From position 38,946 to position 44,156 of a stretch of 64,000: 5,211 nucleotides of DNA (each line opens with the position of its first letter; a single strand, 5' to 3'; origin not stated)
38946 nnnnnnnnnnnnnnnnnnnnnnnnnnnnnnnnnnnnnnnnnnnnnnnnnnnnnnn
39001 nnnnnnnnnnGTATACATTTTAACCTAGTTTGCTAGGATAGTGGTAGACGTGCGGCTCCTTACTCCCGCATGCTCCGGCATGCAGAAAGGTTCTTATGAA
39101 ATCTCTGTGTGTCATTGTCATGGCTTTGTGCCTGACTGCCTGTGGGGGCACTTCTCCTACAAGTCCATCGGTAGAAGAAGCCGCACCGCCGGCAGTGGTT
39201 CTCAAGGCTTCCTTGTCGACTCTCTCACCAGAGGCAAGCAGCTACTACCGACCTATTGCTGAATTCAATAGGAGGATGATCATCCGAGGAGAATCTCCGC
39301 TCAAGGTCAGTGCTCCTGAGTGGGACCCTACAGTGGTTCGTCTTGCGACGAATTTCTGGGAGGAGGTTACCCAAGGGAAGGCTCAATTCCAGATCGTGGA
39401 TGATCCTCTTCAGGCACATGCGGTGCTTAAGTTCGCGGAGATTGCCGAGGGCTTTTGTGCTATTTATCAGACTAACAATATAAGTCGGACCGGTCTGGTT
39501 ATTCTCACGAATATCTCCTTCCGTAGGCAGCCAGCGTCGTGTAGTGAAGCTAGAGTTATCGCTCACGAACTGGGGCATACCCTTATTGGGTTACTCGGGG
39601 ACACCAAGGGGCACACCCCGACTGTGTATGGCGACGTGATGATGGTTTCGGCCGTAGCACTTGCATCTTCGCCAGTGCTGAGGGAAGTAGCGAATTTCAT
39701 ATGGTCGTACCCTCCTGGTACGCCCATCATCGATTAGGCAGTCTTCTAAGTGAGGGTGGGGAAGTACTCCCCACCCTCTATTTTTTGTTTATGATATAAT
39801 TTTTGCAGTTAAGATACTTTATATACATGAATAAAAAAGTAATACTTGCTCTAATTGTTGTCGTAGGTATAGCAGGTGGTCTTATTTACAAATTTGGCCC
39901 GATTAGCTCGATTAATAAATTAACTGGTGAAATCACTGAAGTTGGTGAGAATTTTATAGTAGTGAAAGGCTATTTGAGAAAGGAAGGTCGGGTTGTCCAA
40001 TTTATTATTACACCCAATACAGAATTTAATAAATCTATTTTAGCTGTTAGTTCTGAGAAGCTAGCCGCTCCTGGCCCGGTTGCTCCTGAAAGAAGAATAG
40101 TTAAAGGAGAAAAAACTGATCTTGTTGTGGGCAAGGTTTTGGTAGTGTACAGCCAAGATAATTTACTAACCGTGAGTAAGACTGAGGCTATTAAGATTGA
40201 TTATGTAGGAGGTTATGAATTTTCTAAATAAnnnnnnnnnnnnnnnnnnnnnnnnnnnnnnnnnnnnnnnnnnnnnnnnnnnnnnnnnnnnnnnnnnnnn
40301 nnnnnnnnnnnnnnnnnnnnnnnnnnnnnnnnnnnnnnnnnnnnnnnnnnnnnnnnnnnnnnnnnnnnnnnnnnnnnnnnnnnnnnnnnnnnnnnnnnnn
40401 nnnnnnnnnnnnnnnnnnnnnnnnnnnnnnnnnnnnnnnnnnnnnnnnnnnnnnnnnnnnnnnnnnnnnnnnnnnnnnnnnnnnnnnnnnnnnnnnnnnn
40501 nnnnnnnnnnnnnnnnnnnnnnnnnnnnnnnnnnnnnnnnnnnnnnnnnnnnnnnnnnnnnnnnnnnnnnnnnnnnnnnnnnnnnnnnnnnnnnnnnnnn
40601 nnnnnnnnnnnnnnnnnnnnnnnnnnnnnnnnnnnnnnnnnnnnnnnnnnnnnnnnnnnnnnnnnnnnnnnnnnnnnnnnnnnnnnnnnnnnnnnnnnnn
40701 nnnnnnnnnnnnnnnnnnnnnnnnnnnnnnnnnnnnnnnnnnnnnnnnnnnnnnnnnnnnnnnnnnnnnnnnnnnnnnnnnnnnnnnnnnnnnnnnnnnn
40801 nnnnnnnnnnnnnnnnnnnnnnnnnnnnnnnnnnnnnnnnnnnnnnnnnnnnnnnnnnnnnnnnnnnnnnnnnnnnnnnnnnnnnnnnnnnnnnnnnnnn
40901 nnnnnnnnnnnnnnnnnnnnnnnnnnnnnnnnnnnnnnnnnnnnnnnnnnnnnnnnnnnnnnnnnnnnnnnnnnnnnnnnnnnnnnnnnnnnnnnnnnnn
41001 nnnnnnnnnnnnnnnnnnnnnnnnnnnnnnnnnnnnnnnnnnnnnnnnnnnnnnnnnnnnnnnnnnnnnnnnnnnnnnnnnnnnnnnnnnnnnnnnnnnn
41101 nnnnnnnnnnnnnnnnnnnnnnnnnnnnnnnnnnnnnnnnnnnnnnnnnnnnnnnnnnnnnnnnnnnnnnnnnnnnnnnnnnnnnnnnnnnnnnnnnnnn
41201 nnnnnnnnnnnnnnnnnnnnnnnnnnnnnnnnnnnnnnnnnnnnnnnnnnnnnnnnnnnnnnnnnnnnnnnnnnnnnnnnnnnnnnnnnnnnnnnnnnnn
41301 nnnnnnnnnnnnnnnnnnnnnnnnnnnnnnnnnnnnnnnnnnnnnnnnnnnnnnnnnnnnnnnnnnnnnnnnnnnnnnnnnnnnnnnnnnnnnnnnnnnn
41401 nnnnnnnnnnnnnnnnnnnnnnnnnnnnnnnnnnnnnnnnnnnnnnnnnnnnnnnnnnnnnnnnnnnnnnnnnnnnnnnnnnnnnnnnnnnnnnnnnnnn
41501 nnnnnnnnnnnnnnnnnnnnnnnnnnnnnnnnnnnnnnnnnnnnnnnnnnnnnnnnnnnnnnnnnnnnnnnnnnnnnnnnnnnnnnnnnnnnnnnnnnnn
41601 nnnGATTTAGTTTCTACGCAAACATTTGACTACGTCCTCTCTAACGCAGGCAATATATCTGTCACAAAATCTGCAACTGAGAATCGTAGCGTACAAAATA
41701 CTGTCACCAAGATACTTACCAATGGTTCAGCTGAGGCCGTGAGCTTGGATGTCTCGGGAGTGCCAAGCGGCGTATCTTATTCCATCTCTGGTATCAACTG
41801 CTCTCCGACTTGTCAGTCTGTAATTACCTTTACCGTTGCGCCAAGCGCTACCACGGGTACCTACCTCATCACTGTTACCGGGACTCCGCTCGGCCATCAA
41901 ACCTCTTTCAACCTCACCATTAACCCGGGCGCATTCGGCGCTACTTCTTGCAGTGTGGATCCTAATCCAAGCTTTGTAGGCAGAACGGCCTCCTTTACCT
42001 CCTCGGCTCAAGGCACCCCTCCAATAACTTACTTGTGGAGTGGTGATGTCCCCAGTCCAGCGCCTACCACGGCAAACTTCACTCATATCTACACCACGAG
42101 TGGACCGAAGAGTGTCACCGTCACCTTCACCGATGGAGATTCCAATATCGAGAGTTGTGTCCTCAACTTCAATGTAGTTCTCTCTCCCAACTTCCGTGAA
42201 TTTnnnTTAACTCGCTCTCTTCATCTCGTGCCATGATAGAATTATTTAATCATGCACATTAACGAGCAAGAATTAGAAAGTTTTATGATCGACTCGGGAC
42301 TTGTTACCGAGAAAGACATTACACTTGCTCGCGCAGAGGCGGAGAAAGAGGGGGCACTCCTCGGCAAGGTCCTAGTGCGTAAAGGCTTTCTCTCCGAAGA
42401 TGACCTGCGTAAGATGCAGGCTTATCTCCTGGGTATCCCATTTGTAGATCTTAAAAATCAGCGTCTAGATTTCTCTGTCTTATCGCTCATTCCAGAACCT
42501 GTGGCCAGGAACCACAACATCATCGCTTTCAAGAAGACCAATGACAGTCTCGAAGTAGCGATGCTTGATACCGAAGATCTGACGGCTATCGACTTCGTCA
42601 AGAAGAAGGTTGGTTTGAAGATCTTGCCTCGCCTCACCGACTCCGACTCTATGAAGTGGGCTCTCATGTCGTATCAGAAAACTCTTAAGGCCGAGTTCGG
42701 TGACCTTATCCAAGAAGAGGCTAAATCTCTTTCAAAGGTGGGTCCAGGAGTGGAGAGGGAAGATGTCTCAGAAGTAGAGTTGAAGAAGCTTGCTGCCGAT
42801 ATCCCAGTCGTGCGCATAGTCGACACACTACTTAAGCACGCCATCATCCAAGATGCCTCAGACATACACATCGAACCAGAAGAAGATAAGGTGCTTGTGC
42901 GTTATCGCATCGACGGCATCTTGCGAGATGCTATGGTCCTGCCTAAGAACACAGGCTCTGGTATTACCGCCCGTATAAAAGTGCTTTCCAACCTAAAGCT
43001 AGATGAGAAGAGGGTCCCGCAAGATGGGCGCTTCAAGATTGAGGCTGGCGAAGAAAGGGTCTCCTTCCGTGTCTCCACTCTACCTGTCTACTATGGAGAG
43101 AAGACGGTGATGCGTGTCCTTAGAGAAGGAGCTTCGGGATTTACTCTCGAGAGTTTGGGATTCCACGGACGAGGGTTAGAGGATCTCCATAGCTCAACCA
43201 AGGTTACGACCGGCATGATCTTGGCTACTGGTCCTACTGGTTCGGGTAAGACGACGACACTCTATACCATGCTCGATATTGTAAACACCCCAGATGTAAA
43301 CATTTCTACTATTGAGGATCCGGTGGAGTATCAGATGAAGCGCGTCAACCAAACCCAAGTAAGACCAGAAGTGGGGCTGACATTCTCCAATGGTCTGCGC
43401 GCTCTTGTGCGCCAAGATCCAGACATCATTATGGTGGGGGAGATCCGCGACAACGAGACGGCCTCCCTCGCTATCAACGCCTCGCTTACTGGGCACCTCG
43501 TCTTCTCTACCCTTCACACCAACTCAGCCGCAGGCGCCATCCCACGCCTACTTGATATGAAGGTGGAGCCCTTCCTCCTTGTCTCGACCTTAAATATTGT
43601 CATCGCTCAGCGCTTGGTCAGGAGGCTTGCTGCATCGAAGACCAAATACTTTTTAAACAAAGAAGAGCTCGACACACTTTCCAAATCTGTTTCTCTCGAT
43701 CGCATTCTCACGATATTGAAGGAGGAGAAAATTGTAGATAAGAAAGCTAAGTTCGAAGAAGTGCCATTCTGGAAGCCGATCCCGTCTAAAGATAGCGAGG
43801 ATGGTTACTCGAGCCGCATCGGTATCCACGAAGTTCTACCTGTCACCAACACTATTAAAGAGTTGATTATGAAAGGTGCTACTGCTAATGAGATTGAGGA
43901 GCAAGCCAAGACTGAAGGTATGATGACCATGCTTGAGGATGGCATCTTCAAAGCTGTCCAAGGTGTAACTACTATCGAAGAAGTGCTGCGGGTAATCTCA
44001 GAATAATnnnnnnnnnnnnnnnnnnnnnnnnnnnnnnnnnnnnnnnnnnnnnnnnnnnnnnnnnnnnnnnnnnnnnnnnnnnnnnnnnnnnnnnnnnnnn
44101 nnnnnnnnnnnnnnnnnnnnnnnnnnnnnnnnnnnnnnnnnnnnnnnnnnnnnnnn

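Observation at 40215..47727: Type IV pilus locus led by a 663-aa Cys/Pro-rich surface protein and ending in a giant pilin-like protein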

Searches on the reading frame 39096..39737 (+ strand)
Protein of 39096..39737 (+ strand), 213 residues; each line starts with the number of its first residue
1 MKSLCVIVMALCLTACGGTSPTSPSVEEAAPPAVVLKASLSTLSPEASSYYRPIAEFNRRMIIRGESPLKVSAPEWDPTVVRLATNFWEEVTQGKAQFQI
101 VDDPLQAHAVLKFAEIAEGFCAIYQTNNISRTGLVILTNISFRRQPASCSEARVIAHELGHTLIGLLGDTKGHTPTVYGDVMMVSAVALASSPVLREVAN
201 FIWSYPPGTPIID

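Call 3: search_protein_families(library=pfam, proteins=[window:39096-39737:+], max_evalue=0.1)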
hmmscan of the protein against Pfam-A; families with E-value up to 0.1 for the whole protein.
window:39096-39737:+ (213 aa): 1 family
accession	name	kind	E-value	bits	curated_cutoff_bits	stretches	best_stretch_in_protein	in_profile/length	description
PF13699.11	eCIS_core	-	0.061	13.9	22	1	138-162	45-72/79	eCIS core domain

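Call 4: search_protein_families(library=ncbifam, proteins=[window:39096-39737:+], max_evalue=0.1)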
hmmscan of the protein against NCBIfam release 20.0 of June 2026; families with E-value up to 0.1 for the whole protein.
window:39096-39737:+ (213 aa): 0 families

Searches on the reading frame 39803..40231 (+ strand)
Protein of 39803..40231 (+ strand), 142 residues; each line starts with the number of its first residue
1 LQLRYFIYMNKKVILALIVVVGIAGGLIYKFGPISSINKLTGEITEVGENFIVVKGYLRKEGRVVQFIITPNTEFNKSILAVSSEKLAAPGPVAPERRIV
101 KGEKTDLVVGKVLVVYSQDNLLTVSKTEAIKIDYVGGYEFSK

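Call 3: search_protein_families(library=pfam, proteins=[window:39803-40231:+], max_evalue=0.1)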
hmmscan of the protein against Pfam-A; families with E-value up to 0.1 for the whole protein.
window:39803-40231:+ (142 aa): 0 families

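Call 4: search_protein_families(library=ncbifam, proteins=[window:39803-40231:+], max_evalue=0.1)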
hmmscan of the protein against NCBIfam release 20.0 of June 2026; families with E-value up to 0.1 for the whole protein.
window:39803-40231:+ (142 aa): 1 family
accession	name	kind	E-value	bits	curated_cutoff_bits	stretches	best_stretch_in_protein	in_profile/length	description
NF009835.0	PRK13310.1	equivalog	0.037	13.3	380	1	10-46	121-157/303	N-acetylglucosamine kinase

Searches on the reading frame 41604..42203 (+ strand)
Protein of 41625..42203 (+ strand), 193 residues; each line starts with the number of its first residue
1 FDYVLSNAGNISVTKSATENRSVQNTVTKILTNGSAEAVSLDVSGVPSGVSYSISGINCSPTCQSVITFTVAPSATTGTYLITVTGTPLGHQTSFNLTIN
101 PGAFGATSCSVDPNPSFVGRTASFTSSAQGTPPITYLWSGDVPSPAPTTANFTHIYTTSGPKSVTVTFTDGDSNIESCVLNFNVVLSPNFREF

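Call 20: find_homologous_proteins(query=window:41625-42203:+)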
Query seq(193 aa): 200 candidates shared short words with the query, none scored E <= 0.001.

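Call 57: search_protein_families(library=pfam, alignment_id=A4, max_evalue=0.01)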
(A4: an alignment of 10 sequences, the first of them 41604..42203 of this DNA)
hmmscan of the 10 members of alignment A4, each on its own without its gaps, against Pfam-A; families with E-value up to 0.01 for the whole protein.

A. member 1, window:41604-42203:+ (200 aa): 2 families
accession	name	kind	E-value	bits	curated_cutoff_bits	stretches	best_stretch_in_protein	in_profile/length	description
PF18911.6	PKD_4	-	0.00031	21.2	27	1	127-183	18-76/85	PKD domain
PF00801.26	PKD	-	0.002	18.6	23.5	1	120-182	8-72/80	PKD domain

B. families by the number of members that match (of 10 scanned): 7 families
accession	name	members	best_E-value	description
PF18911.6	PKD_4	4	0.00031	PKD domain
PF13573.12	SprB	3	8.1e-05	SprB repeat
PF00801.26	PKD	3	0.002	PKD domain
PF02369.22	Big_1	1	0.00074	Bacterial Ig-like domain (group 1)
PF13860.13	FlgD_ig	1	0.00087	FlgD Ig-like domain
PF13927.12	Ig_3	1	0.0014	Immunoglobulin domain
PF13895.12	Ig_2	1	0.0078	Immunoglobulin domain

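Call 58: search_solved_structures(query=A4, max_evalue=1)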
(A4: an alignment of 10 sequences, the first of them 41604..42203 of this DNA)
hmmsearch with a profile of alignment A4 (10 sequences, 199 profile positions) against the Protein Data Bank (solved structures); distinct sequences matched with E-value up to 1: 25.
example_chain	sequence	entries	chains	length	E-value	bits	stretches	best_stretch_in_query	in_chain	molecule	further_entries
5vf3_Z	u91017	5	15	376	3.8e-08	36.4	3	90-185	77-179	Highly immunogenic outer capsid protein | Hoc, highly immunogenic outer capsid protein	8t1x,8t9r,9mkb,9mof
4u7m_A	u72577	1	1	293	2.1e-06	30.7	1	117-174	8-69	Leucine-rich repeats and immunoglobulin-like domains protein 1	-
9e99_J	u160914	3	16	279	6.4e-05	25.9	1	94-144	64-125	32 kDa protein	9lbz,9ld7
4aqo_A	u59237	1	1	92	0.0007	22.5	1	107-184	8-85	COLLAGENASE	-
2y72_A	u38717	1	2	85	0.001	22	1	112-184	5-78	COLLAGENASE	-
4jrw_A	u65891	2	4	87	0.0012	21.8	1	114-184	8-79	Collagenase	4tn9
8zvi_a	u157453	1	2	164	0.0023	20.8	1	119-194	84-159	Decoration protein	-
5lxk_A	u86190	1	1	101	0.0023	20.8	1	120-194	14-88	Decoration protein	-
1f97_A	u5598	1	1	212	0.0036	20.2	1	43-150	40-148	JUNCTION ADHESION MOLECULE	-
1nbq_A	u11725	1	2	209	0.0045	19.9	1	52-154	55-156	Junctional adhesion molecule 1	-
6gsi_E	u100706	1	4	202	0.006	19.5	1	52-154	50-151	Junctional adhesion molecule A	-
8a0y_A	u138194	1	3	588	0.015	18.2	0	116-186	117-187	Contactin-2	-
4jgu_A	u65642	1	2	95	0.028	17.3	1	121-186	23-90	ColH protein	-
9kvu_A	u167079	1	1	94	0.033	17.1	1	110-191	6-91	bacterial immunoglobulin domain B1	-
3so5_A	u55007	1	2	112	0.034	17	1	110-165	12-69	Leucine-rich repeats and immunoglobulin-like domains protein 3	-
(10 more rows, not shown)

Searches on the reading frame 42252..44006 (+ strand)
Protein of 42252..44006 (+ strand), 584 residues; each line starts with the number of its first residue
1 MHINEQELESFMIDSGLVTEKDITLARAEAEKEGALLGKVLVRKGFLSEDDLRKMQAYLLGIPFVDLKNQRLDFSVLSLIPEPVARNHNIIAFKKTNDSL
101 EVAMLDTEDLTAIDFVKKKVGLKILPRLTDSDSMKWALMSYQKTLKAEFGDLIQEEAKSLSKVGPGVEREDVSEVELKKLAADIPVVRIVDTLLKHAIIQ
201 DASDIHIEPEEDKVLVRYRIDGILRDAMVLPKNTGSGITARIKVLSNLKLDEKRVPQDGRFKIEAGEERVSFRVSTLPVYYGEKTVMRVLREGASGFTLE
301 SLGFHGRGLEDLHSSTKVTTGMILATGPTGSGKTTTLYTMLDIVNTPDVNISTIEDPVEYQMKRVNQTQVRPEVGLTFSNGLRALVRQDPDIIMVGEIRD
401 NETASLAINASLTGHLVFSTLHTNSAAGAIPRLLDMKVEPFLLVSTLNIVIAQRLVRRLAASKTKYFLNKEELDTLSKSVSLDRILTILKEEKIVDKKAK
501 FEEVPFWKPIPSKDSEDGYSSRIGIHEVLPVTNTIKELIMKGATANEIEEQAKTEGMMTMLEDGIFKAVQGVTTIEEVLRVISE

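Call 3: search_protein_families(library=pfam, proteins=[window:42252-44006:+], max_evalue=0.1)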
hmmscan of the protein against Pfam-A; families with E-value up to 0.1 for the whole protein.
window:42252-44006:+ (584 aa): 8 families
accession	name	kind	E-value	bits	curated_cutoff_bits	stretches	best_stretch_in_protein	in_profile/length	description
PF00437.27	T2SSE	-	1.8e-119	399.1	24.9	1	182-580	4-370/370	Type II/IV secretion system protein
PF05157.20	MshEN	-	1.9e-12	47.4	23.1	1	60-145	1-87/90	MshEN domain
PF13401.12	AAA_22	-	0.0061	17.3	27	1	319-358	4-43/130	AAA domain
PF25199.1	nSTAND_NTPase5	-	0.01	16.1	34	1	315-357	36-79/145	Novel STAND NTPase 5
PF13662.12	Toprim_4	-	0.035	14.7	25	1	305-354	35-84/85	Toprim domain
PF13555.12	AAA_29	-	0.064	13.5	27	0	319-337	21-39/61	P-loop containing region of AAA domain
PF00485.24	PRK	-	0.074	13.3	22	0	323-366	2-45/196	Phosphoribulokinase / Uridine kinase family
PF00005.33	ABC_tran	-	0.097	13.7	25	0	323-380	13-67/137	ABC transporter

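Call 4: search_protein_families(library=ncbifam, proteins=[window:42252-44006:+], max_evalue=0.1)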
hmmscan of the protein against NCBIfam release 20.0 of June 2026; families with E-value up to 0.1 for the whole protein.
window:42252-44006:+ (584 aa): 30 families (the best 25 are shown)
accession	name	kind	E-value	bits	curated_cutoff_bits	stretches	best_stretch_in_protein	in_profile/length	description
TIGR02538.1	type_IV_pilB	equivalog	2.7e-155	518.2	675.65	1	8-583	2-563/564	type IV-A pilus assembly ATPase PilB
TIGR02533.1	type_II_gspE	equivalog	1.3e-151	505.6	630.25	1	80-581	4-485/486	type II secretion system ATPase GspE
NF007755.0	PRK10436.1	equivalog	6.2e-126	420.8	617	1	85-582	14-459/465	type II secretion system protein GspE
NF053534.1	T4PilAsmATPsTfpB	equivalog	2e-120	403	850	1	81-582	98-582/584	type IV pilus assembly ATPase TfpB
NF041000.1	ATPase_ComGA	equivalog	5.5e-75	251.8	300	1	192-457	2-266/267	competence type IV pilus ATPase ComGA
TIGR01420.1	pilT_fam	subfamily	2.6e-51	174.9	319.1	1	191-459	3-271/343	PilT/PilU family type 4a pilus ATPase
TIGR02525.1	plasmid_TraJ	equivalog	6.3e-27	94.5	368.3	1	310-457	139-299/372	plasmid transfer ATPase TraJ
TIGR02524.1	dot_icm_DotB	equivalog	7.2e-21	74.8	463.3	1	320-458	134-287/358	Dot/Icm type IV secretion system ATPase DotB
NF058587.1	archaellum_moto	equivalog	1.8e-17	63.3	550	1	323-461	278-421/527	archaellum flagellar ATPase motor FlaI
TIGR02782.1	TrbB_P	equivalog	8e-15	54.9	304.55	1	322-436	138-255/303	P-type conjugative transfer ATPase TrbB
NF010469.0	PRK13894.1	subfamily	6.3e-12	45.5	508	1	322-433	151-264/320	conjugal transfer ATPase TrbB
TIGR02788.1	VirB11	equivalog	7.8e-12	44.8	249.95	1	323-437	147-266/308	P-type DNA transfer ATPase VirB11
TIGR03819.1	heli_sec_ATPase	hypoth_equivalog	2.4e-11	43.4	373.15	1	236-433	97-297/340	TadA family conjugal transfer-associated ATPase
NF010407.0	PRK13833.1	subfamily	5.6e-11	42.4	499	1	323-438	147-264/323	conjugal transfer protein TrbB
NF053672.1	bindosome_BasE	exception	1.1e-08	34.2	1000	1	324-436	274-391/512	bindosome assembly system ATPase subunit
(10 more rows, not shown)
